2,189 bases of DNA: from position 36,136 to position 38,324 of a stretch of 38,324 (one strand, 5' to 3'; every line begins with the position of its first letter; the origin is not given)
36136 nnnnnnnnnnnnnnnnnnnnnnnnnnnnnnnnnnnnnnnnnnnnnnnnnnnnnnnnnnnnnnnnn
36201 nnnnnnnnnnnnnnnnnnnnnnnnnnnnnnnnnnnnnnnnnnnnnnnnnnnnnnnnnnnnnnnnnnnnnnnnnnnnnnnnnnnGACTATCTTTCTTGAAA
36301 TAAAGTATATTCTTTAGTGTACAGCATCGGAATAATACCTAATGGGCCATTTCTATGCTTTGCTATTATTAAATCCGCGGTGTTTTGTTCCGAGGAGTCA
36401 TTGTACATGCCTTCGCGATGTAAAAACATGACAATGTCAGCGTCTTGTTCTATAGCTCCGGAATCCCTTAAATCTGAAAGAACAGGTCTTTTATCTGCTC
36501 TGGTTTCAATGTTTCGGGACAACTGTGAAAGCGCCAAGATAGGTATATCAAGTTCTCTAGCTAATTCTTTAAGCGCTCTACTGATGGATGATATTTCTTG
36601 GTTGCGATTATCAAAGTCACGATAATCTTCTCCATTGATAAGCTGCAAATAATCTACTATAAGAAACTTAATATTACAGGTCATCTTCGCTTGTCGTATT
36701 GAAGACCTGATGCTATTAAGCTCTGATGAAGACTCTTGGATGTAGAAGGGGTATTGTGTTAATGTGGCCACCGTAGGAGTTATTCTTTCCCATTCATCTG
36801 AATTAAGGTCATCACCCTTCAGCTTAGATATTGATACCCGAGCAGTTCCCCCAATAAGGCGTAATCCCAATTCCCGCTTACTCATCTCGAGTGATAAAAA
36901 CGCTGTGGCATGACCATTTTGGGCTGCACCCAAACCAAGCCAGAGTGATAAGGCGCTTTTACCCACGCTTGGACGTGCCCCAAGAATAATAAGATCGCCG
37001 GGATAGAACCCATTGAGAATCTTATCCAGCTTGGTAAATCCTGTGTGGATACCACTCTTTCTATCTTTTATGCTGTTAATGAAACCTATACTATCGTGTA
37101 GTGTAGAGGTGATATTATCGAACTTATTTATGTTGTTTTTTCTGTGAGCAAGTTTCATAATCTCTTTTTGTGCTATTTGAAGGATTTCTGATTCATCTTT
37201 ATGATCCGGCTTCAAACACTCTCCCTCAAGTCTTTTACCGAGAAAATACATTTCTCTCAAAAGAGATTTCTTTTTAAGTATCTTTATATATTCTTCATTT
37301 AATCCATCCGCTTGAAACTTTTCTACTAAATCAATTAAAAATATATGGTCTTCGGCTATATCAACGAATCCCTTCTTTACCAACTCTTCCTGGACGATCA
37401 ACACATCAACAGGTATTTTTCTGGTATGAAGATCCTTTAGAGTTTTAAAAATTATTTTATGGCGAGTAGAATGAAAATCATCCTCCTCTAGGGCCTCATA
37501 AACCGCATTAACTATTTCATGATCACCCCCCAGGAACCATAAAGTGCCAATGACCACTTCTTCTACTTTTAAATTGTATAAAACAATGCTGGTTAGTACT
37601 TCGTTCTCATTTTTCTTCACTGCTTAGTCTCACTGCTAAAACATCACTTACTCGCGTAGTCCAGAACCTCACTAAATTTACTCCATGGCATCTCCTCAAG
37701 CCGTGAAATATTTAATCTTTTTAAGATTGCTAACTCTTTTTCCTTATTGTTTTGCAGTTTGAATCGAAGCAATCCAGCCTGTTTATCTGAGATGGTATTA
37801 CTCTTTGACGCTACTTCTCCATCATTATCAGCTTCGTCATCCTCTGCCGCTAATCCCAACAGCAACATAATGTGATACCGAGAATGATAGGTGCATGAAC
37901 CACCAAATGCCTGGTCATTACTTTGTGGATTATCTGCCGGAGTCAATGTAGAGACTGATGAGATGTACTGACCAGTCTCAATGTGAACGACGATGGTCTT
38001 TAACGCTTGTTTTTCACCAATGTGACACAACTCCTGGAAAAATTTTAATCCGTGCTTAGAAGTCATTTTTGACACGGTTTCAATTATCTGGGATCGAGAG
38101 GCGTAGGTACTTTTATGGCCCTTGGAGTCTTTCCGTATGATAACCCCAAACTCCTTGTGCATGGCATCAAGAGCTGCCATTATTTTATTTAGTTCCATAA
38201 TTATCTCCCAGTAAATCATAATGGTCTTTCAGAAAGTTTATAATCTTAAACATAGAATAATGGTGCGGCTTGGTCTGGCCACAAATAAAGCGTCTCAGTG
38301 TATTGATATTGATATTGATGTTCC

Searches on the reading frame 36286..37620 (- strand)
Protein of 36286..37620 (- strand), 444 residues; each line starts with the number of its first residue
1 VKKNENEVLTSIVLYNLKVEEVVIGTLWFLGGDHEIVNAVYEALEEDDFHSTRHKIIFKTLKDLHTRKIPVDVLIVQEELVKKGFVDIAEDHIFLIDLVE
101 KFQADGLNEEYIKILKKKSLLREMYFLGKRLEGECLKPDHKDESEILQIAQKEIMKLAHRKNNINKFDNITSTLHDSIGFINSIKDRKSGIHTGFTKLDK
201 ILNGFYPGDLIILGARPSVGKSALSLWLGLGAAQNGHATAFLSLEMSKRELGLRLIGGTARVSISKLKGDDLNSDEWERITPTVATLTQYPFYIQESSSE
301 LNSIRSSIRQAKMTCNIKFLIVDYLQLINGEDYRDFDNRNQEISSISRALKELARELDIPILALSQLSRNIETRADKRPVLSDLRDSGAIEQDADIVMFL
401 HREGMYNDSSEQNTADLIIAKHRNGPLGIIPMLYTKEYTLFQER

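Call 10: search_protein_families(library=pfam, proteins=[window:36286-37620:-], max_evalue=0.01)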
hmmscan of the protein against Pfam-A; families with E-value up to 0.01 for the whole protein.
window:36286-37620:- (444 aa): 3 families
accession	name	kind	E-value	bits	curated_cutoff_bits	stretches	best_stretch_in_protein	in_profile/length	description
PF03796.21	DnaB_C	-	1.7e-89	300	27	1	190-442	1-254/255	DnaB-like helicase C terminal domain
PF00772.26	DnaB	-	6.2e-16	58.8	23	1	15-116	4-102/103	DnaB-like helicase N terminal domain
PF13481.12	AAA_25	-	4.2e-08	33.5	27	1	192-367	16-190/195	AAA domain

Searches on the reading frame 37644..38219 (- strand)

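Call 96: search_protein_families(library=pfam, proteins=[window:37644-38219:-], max_evalue=0.01)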
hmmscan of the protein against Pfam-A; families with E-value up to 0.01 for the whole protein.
window:37644-38219:- (191 aa): 2 families
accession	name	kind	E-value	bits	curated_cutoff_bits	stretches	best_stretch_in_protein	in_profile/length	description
PF04404.17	ERF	-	5.8e-16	59.3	25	1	11-144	6-140/153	ERF superfamily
PF12550.13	GCR1_C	-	0.0031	18.2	23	1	14-59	24-68/80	Transcriptional activator of glycolytic enzymes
